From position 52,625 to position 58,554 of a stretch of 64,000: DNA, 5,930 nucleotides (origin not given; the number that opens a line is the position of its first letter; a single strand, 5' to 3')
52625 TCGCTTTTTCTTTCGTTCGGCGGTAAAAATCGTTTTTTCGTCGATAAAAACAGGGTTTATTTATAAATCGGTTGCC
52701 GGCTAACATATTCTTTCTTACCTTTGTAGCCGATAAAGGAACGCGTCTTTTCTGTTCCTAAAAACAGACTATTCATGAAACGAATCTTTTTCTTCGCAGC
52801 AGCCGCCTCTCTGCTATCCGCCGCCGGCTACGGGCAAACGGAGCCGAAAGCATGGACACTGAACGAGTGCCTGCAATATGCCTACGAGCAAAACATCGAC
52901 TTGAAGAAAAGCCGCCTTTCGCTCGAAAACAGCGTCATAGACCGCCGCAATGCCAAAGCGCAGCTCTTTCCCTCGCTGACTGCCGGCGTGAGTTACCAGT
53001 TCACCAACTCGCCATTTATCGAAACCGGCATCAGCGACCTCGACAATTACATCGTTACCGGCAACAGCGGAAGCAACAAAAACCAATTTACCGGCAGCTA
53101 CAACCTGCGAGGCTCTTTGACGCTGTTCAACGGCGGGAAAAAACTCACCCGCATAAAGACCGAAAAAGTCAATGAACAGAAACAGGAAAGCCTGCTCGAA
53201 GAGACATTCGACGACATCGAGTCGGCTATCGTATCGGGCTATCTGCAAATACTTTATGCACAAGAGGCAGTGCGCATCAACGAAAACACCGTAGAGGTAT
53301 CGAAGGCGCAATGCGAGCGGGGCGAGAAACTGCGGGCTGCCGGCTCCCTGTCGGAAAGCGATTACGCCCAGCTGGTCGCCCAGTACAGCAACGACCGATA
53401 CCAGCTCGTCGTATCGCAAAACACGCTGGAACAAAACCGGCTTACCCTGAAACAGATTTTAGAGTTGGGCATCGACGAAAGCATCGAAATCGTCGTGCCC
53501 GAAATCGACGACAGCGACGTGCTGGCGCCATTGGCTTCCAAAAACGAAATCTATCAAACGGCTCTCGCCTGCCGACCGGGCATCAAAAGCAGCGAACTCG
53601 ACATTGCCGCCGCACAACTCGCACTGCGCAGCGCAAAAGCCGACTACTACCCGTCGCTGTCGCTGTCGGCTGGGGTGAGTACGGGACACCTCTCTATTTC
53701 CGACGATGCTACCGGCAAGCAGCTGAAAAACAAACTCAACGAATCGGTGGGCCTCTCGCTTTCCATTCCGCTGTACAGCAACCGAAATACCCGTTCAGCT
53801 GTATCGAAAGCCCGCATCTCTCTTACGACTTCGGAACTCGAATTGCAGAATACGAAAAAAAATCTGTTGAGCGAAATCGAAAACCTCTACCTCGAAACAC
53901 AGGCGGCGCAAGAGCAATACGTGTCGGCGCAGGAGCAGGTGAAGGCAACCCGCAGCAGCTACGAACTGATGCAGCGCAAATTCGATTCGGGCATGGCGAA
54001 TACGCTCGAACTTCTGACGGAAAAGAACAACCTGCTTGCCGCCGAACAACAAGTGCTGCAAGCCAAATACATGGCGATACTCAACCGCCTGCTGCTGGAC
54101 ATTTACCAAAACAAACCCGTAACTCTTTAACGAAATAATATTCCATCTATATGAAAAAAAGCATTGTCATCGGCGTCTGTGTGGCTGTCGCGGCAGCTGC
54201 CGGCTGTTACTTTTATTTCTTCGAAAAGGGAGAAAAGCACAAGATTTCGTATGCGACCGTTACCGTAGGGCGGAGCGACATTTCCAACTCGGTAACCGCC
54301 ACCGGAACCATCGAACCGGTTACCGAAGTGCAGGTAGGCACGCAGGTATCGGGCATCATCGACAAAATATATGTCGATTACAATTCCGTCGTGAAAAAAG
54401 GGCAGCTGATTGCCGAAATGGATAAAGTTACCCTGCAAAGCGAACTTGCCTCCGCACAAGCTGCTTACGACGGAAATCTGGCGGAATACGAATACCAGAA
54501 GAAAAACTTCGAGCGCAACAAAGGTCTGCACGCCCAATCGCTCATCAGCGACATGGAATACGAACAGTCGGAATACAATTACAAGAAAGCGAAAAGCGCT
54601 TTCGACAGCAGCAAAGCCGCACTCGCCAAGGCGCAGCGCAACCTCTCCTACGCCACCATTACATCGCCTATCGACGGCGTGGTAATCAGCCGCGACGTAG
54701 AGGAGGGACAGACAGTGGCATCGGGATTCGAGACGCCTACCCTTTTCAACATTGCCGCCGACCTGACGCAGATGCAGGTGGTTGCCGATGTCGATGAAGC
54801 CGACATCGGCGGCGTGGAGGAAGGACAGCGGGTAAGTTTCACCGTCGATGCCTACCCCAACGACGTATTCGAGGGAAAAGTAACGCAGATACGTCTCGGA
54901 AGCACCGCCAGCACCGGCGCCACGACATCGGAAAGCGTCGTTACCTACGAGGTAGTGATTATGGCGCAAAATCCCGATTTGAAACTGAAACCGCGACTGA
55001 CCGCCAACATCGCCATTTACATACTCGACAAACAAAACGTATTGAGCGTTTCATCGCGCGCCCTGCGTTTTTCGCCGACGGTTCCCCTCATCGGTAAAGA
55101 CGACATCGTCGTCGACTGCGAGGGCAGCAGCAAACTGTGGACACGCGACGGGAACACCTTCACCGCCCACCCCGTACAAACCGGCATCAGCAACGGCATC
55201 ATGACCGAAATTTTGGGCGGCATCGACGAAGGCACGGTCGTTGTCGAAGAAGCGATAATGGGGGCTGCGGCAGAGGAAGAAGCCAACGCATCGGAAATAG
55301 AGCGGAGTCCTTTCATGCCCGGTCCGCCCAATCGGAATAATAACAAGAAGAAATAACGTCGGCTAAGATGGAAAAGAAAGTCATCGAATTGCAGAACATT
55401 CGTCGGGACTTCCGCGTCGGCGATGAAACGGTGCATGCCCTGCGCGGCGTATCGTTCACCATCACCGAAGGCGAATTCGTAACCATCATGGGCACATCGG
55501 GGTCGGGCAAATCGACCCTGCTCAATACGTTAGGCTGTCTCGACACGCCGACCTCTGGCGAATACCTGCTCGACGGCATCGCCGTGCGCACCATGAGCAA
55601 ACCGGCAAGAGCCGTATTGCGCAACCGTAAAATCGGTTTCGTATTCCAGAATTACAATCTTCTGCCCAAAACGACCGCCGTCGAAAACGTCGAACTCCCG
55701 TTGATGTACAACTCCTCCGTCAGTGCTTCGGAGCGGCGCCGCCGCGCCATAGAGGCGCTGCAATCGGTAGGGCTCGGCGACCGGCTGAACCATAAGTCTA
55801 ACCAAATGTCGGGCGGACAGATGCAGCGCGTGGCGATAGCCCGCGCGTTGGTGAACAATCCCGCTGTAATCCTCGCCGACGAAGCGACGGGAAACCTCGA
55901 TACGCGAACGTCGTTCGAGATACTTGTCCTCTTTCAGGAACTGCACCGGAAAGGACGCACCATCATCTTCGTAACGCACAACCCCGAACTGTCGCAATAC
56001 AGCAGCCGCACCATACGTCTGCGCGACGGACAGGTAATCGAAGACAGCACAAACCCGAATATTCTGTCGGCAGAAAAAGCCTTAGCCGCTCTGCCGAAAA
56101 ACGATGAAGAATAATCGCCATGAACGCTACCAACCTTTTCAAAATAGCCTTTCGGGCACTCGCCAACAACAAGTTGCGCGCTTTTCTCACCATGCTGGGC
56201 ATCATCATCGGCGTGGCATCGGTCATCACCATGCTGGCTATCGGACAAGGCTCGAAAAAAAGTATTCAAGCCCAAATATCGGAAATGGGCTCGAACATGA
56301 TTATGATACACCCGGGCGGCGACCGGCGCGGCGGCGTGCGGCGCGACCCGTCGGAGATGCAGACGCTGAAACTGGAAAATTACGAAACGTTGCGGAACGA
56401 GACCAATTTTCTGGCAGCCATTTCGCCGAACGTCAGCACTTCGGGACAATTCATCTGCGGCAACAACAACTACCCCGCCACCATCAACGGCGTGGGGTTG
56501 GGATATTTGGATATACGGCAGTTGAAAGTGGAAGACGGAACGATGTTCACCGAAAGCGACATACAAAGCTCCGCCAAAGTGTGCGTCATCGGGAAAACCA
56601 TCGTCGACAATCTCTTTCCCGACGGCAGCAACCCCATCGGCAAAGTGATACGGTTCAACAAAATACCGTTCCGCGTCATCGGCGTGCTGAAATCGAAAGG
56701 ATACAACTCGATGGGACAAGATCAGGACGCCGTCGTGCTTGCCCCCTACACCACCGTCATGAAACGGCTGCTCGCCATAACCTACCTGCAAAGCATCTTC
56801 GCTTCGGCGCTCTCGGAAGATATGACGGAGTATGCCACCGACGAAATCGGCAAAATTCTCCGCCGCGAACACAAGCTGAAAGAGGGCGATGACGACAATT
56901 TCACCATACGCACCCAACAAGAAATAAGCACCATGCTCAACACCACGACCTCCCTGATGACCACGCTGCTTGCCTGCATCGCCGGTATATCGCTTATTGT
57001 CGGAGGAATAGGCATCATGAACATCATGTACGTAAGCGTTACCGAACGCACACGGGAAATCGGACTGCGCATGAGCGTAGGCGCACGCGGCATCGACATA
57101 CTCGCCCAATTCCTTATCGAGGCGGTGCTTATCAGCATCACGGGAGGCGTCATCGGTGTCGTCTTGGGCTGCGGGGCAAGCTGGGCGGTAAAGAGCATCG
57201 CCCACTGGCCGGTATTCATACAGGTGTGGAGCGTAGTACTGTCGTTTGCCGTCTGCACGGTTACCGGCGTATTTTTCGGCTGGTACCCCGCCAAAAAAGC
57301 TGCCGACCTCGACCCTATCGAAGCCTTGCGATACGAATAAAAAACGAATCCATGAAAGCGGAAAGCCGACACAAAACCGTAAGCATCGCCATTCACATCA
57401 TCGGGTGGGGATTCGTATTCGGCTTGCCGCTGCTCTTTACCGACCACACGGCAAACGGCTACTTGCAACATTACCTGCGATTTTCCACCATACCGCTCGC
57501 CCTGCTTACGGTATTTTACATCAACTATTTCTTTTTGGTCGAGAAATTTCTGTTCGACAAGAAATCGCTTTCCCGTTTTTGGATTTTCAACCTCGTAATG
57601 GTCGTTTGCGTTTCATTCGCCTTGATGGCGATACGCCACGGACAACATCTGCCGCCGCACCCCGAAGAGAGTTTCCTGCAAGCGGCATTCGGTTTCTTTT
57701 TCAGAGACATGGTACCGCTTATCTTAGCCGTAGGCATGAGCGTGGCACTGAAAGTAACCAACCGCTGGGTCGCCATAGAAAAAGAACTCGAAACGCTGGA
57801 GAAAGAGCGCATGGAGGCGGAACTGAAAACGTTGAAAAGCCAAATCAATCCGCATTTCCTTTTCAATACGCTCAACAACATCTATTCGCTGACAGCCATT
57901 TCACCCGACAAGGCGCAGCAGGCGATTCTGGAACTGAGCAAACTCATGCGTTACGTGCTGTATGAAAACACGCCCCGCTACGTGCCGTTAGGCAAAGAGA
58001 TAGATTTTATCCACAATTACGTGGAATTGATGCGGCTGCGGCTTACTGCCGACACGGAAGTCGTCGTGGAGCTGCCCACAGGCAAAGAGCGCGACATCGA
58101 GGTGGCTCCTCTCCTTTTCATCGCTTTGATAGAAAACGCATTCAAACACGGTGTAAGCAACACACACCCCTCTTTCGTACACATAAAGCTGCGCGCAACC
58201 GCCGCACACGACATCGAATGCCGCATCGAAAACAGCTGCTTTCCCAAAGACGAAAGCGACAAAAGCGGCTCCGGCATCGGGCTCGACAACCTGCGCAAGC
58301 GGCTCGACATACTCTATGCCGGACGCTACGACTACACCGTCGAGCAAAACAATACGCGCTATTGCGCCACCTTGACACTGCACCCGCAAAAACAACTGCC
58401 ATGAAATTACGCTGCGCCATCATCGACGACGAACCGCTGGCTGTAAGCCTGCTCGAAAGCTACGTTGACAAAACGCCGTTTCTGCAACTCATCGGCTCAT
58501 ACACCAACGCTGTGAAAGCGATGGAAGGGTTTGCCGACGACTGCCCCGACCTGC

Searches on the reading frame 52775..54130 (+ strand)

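Call 3: search_protein_families(library=pfam, proteins=[window:52775-54130:+], max_evalue=0.01)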
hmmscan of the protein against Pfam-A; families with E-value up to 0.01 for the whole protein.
window:52775-54130:+ (451 aa): 2 families
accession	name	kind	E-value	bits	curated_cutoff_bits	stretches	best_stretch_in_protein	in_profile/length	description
PF02321.23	OEP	-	2.7e-59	200.6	22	2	257-441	2-182/187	Outer membrane efflux protein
PF07889.17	DUF1664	-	0.00011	22.7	34.6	1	335-417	35-116/124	Protein of unknown function (DUF1664)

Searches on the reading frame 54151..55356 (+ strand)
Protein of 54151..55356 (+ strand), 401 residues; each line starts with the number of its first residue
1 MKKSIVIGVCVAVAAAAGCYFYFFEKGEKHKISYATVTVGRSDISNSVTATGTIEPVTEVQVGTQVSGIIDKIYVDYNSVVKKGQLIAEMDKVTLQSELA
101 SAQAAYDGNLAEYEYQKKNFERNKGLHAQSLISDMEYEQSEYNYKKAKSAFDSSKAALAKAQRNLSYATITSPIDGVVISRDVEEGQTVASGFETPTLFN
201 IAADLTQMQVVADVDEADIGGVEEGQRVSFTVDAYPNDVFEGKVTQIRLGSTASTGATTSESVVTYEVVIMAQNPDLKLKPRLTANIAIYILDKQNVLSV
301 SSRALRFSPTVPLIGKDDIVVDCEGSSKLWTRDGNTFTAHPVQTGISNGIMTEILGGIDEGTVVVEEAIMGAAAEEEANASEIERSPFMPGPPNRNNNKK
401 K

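Call 93: search_protein_families(library=pfam, proteins=[window:54151-55356:+], max_evalue=0.0001)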
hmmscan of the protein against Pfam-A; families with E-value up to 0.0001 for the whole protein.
window:54151-55356:+ (401 aa): 3 families
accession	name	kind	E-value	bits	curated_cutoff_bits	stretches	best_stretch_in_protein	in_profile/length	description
PF16576.10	HlyD_D23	-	3.9e-25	88.8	30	1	44-284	2-213/214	Barrel-sandwich domain of CusB or HlyD membrane-fusion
PF13437.12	HlyD_3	-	2.5e-15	57.5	22.2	1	169-275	1-96/106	HlyD family secretion protein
PF13533.13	Biotin_lipoyl_2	-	2.6e-05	24.4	29.8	0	61-91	2-32/32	Biotin-lipoyl like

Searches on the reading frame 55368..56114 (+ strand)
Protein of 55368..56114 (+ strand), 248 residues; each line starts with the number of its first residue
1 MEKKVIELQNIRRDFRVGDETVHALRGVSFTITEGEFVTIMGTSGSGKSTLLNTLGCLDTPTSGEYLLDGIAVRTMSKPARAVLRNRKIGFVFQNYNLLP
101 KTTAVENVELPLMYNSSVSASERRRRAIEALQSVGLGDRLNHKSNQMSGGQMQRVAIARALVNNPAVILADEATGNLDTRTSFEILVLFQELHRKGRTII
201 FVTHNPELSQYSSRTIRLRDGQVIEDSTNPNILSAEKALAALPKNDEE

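Call 93: search_protein_families(library=pfam, proteins=[window:55368-56114:+], max_evalue=0.0001)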
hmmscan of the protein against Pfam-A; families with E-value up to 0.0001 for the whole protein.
window:55368-56114:+ (248 aa): 2 families
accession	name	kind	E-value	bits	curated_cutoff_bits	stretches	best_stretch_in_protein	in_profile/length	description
PF00005.33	ABC_tran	-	5.8e-35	121.3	25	1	25-174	1-136/137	ABC transporter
PF13401.12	AAA_22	-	1e-06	29.5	27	1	36-209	6-127/130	AAA domain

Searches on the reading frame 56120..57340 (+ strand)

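Call 93: search_protein_families(library=pfam, proteins=[window:56120-57340:+], max_evalue=0.0001)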
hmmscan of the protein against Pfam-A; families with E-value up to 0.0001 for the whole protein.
window:56120-57340:+ (406 aa): 2 families
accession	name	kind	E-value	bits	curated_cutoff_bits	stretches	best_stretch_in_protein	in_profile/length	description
PF12704.14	MacB_PCD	-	6e-47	161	27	1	22-244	2-205/207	MacB-like periplasmic core domain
PF02687.27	FtsX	-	2.1e-22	79.9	25.5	1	286-397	2-118/120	FtsX-like permease C-terminal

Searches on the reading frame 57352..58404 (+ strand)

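Call 74: search_protein_families(library=ncbifam, proteins=[window:57352-58404:+], max_evalue=0.00001)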
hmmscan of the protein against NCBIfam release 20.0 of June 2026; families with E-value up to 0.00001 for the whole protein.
window:57352-58404:+ (350 aa): 0 families

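Call 93: search_protein_families(library=pfam, proteins=[window:57352-58404:+], max_evalue=0.0001)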
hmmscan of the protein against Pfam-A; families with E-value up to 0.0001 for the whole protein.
window:57352-58404:+ (350 aa): 1 family
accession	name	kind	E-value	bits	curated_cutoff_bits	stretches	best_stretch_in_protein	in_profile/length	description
PF06580.19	His_kinase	-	5.8e-28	97.4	25.2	1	156-232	1-78/81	Histidine kinase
